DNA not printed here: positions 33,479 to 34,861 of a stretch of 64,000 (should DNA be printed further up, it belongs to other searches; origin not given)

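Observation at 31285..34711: WbdA/WbdD-like pair: a two-module GT4 polymerase immediately followed by a coiled-coil SAM methyltransferase, with Wzm/Wzt in the same locus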

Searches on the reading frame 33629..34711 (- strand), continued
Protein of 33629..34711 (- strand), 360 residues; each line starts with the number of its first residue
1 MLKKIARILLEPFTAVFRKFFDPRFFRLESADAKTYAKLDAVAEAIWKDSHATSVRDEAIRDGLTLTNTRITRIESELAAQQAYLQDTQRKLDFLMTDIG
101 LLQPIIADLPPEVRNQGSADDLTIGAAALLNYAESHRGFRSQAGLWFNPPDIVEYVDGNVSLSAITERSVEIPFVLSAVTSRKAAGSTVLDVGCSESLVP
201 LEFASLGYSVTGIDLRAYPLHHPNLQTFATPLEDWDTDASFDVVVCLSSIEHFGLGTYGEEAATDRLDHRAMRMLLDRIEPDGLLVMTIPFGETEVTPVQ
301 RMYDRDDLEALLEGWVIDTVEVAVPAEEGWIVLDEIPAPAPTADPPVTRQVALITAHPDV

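Call 73: search_protein_families(library=pfam, proteins=[P0245, P0256, P0259, P0262, P0304, P0330, P0078, P0337, P0246, P0268], max_evalue=0.001)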
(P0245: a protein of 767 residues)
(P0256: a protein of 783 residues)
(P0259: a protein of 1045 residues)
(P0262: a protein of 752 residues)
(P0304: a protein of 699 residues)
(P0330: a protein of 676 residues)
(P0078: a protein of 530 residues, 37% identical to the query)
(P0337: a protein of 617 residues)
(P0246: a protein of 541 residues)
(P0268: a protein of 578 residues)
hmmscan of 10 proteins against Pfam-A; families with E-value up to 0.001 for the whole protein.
P0245 (767 aa): 5 families
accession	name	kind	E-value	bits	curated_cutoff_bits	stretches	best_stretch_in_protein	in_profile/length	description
PF08241.18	Methyltransf_11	-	9.5e-14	52.3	21.2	2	76-133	43-94/95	Methyltransferase domain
PF13649.12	Methyltransf_25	-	5.2e-10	40.3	27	0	78-130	46-97/97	Methyltransferase domain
PF13489.12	Methyltransf_23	-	7.4e-10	39.2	27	1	587-704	13-122/164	Methyltransferase domain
PF08242.18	Methyltransf_12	-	8.2e-09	36.5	30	0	65-131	36-97/98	Methyltransferase domain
PF03269.20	DUF268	-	1.8e-06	28.3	25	1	649-727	60-138/176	Caenorhabditis protein of unknown function, DUF268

P0256 (783 aa): 6 families
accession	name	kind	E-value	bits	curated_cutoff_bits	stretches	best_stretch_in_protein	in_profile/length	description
PF08241.18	Methyltransf_11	-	3.8e-17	63.1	21.2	2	57-149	4-95/95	Methyltransferase domain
PF13649.12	Methyltransf_25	-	1e-12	49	27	1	53-145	1-97/97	Methyltransferase domain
PF08242.18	Methyltransf_12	-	1.7e-11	45.1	30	1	92-147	48-98/98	Methyltransferase domain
PF13489.12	Methyltransf_23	-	1.5e-10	41.5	27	1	609-732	17-124/164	Methyltransferase domain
PF03269.20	DUF268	-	3.5e-06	27.4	25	1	668-745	61-139/176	Caenorhabditis protein of unknown function, DUF268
PF13847.12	Methyltransf_31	-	2.7e-05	24.3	27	0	93-155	54-115/145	Methyltransferase domain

P0259 (1045 aa): 5 families
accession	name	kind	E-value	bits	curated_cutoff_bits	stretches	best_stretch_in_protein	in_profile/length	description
PF13489.12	Methyltransf_23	-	2.3e-16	60.4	27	2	869-1008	12-132/164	Methyltransferase domain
PF08241.18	Methyltransf_11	-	1.5e-14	54.8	21.2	1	359-417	43-94/95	Methyltransferase domain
PF13649.12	Methyltransf_25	-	9.3e-11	42.7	27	1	363-414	47-97/97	Methyltransferase domain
PF08242.18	Methyltransf_12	-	7.7e-10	39.8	30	0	884-978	1-98/98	Methyltransferase domain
PF03269.20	DUF268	-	9e-07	29.3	25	1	933-990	61-118/176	Caenorhabditis protein of unknown function, DUF268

P0262 (752 aa): 6 families
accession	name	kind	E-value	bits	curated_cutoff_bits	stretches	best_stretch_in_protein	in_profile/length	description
PF08241.18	Methyltransf_11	-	6.6e-15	56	21.2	1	49-140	4-94/95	Methyltransferase domain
PF13489.12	Methyltransf_23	-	4.6e-12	46.4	27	1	578-692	16-123/164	Methyltransferase domain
PF13649.12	Methyltransf_25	-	3.3e-10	40.9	27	1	79-137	33-97/97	Methyltransferase domain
PF08242.18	Methyltransf_12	-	3.6e-10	40.9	30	1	589-683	1-98/98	Methyltransferase domain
PF03269.20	DUF268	-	1.1e-06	29.1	25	1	638-715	61-139/176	Caenorhabditis protein of unknown function, DUF268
PF13847.12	Methyltransf_31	-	1.2e-05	25.4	27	0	87-147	56-115/145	Methyltransferase domain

P0304 (699 aa): 9 families
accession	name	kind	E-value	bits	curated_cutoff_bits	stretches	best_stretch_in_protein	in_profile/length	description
PF00534.26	Glycos_transf_1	-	6.3e-28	97.9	26.4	1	135-286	15-166/172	Glycosyl transferases group 1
PF13692.12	Glyco_trans_1_4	-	1.8e-23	83.8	27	1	136-278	2-142/142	Glycosyl transferases group 1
PF20706.3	GT4-conflict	-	2.7e-13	50.1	26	1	62-300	132-382/385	Family 4 Glycosyltransferase in conflict systems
PF13489.12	Methyltransf_23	-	6.8e-08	32.8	27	1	528-642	18-124/164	Methyltransferase domain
PF03269.20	DUF268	-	7.5e-08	32.9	25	1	585-664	60-138/176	Caenorhabditis protein of unknown function, DUF268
PF13439.12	Glyco_transf_4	-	1.1e-07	32.5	28.5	1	13-111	74-168/170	Glycosyltransferase Family 4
PF13524.12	Glyco_trans_1_2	-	4.9e-06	27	25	1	187-304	16-143/144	Glycosyl transferase-like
PF08242.18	Methyltransf_12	-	4.6e-05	24.5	30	1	537-632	1-98/98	Methyltransferase domain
PF08241.18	Methyltransf_11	-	0.00015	22.8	21.2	1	537-634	1-95/95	Methyltransferase domain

P0330 (676 aa): 6 families
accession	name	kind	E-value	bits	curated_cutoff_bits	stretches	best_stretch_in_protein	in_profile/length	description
PF08241.18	Methyltransf_11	-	7.5e-16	59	21.2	1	69-178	1-93/95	Methyltransferase domain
PF13489.12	Methyltransf_23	-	9.2e-16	58.4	27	2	497-618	15-123/164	Methyltransferase domain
PF13649.12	Methyltransf_25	-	1.2e-12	48.7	27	1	69-176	2-97/97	Methyltransferase domain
PF03269.20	DUF268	-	2.9e-07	31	25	1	551-643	54-141/176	Caenorhabditis protein of unknown function, DUF268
PF08242.18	Methyltransf_12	-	7.5e-06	27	30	0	132-177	54-97/98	Methyltransferase domain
PF13847.12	Methyltransf_31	-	0.00014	22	27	0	130-182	60-111/145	Methyltransferase domain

P0078 (530 aa): 5 families
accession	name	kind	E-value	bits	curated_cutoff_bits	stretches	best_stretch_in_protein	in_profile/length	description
PF13489.12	Methyltransf_23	-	6e-07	29.8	27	1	355-468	15-120/164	Methyltransferase domain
PF03269.20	DUF268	-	3.2e-06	27.6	25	1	414-510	59-153/176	Caenorhabditis protein of unknown function, DUF268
PF08241.18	Methyltransf_11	-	6.5e-05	23.9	21.2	1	367-440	1-74/95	Methyltransferase domain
PF13649.12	Methyltransf_25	-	0.00032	21.8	27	0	366-431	1-78/97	Methyltransferase domain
PF08242.18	Methyltransf_12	-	0.00045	21.3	30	0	367-460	1-96/98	Methyltransferase domain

P0337 (617 aa): 7 families
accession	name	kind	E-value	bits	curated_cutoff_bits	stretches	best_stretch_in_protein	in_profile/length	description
PF13489.12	Methyltransf_23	-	5.9e-19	68.8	27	2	22-168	15-163/164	Methyltransferase domain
PF08241.18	Methyltransf_11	-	2.7e-18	66.8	21.2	2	37-128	4-95/95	Methyltransferase domain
PF13649.12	Methyltransf_25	-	1.4e-13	51.7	27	1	71-124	46-97/97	Methyltransferase domain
PF08242.18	Methyltransf_12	-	1.5e-11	45.3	30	1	68-126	45-98/98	Methyltransferase domain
PF13847.12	Methyltransf_31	-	3.1e-09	37.1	27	1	70-139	52-114/145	Methyltransferase domain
PF03269.20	DUF268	-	1.3e-08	35.3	25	1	497-573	63-139/176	Caenorhabditis protein of unknown function, DUF268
PF05891.18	Methyltransf_PK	-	0.00011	22.2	27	1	77-170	109-200/218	AdoMet dependent proline di-methyltransferase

P0246 (541 aa): 5 families
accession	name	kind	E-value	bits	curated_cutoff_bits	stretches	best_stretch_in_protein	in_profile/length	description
PF13489.12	Methyltransf_23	-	9.2e-11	42.2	27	1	367-493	18-124/164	Methyltransferase domain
PF08241.18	Methyltransf_11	-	5.2e-06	27.4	21.2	1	376-439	1-73/95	Methyltransferase domain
PF13649.12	Methyltransf_25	-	9.3e-06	26.7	27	1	375-440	1-78/97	Methyltransferase domain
PF03269.20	DUF268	-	6.8e-05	23.2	25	1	423-503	59-139/176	Caenorhabditis protein of unknown function, DUF268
PF08242.18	Methyltransf_12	-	0.00029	22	30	0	376-470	1-97/98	Methyltransferase domain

P0268 (578 aa): 1 family
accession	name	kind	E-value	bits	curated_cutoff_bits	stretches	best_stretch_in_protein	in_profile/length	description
PF13489.12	Methyltransf_23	-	5.3e-08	33.2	27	1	403-544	19-138/164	Methyltransferase domain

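Call 75: find_encoding_contigs(protein=P0304, flank=8000, max_places=2)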
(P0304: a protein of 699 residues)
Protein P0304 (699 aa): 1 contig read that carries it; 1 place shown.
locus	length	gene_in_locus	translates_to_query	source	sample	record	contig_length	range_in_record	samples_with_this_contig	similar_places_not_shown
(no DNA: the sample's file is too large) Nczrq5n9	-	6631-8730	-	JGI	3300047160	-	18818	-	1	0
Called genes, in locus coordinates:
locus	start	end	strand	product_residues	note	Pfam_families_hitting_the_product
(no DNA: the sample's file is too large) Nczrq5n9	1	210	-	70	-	?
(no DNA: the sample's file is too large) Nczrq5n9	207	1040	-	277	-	PF00535:Glycos_transf_2, PF13641:Glyco_tranf_2_3 (weak)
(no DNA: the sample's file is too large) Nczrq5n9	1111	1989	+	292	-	PF01073:3Beta_HSD (faint), PF01370:Epimerase, PF02719:Polysacc_synt_2 (faint), PF04321:RmlD_sub_bind, PF07993:NAD_binding_4 (faint), PF13460:NAD_binding_10 (faint), PF16363:GDP_Man_Dehyd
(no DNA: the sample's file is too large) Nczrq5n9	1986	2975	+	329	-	PF01370:Epimerase, PF04321:RmlD_sub_bind, PF05368:NmrA (weak), PF16363:GDP_Man_Dehyd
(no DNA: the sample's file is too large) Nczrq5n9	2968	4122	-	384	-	PF00534:Glycos_transf_1 (weak)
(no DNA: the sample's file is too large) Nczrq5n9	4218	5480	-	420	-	PF00005:ABC_tran, PF14524:Wzt_C (weak)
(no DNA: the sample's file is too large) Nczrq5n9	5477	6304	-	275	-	PF01061:ABC2_membrane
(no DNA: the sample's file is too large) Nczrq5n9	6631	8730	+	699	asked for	PF13439:Glyco_transf_4, PF20706:GT4-conflict, PF00534:Glycos_transf_1, PF13692:Glyco_trans_1_4, PF13524:Glyco_trans_1_2 (weak), PF13489:Methyltransf_23, PF03269:DUF268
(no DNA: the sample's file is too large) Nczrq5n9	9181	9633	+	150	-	-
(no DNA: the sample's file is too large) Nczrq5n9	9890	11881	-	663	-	-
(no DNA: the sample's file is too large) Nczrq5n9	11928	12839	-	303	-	PF13439:Glyco_transf_4 (weak), PF13579:Glyco_trans_4_4, PF20706:GT4-conflict, PF00534:Glycos_transf_1, PF13692:Glyco_trans_1_4, PF13524:Glyco_trans_1_2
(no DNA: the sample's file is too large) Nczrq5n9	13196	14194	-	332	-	PF03706:LPG_synthase_TM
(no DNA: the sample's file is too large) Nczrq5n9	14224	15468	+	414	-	PF13439:Glyco_transf_4, PF13579:Glyco_trans_4_4, PF20706:GT4-conflict, PF00534:Glycos_transf_1, PF13692:Glyco_trans_1_4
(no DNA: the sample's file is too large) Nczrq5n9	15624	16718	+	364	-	PF00535:Glycos_transf_2, PF26629:GT2_TM_C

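Call 83: search_protein_families(library=ncbifam, proteins=[P0304], max_evalue=0.00001)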
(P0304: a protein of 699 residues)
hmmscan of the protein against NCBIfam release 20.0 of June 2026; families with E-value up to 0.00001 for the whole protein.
P0304 (699 aa): 14 families
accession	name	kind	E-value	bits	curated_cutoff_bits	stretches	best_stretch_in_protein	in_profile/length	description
TIGR04047.1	MSMEG_0565_glyc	hypoth_equivalog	7.9e-27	94.3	259.85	1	73-308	135-372/373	MSMEG_0565 family glycosyltransferase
TIGR03449.1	mycothiol_MshA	equivalog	2e-23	83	462.5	1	63-310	153-403/406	D-inositol-3-phosphate glycosyltransferase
TIGR02149.1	glgA_Coryne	subfamily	4.6e-20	72.1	302.4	1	74-309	142-389/391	glycogen synthase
NF053787.1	GlcN_PG_synth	equivalog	3.2e-16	59.1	480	1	72-310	139-359/361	N-acetylglucosaminyl phosphatidylglycerol synthase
NF038295.1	EPS_HpsP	equivalog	3.5e-13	49.3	550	1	92-310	169-387/388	hormogonium polysaccharide biosynthesis glycosyltransferase HpsP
TIGR03088.1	stp2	hypoth_equivalog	4.4e-13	49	409.05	1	78-309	138-372/374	TIGR03088 family PEP-CTERM/XrtA system glycosyltransferase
NF041876.1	EPS_EpsE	equivalog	6.3e-13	48.7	400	1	183-288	264-371/389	exopolysaccharide biosynthesis GT4 family glycosyltransferase EpsE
NF041010.1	glycosy_Agl16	equivalog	2.2e-12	46.5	575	1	72-310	129-351/352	glycosylation protein Agl16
TIGR03999.1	thiol_BshA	equivalog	7.8e-10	38.2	273.7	1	136-290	200-350/375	N-acetyl-alpha-D-glucosaminyl L-malate synthase BshA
NF047684.1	TeichurnBiosyTuaC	equivalog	4.2e-09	35.8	550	1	49-284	143-360/391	teichuronic acid biosynthesis protein TuaC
TIGR02472.1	sucr_P_syn_N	equivalog_domain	2.1e-08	33.4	576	1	103-280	214-408/439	sucrose-phosphate synthase, putative, glycosyltransferase domain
TIGR04157.1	glyco_rSAM_CFB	subfamily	2.2e-08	33.5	400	1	65-254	158-340/406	TIGR04157 family glycosyltransferase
TIGR04063.1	stp3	hypoth_equivalog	3.4e-08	32.8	442.05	1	71-310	152-395/397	TIGR04063 family PEP-CTERM/XrtA system glycosyltransferase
NF012028.0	PRK15484.1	subfamily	5.3e-07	29.1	618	1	134-302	192-370/380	lipopolysaccharide N-acetylglucosaminyltransferase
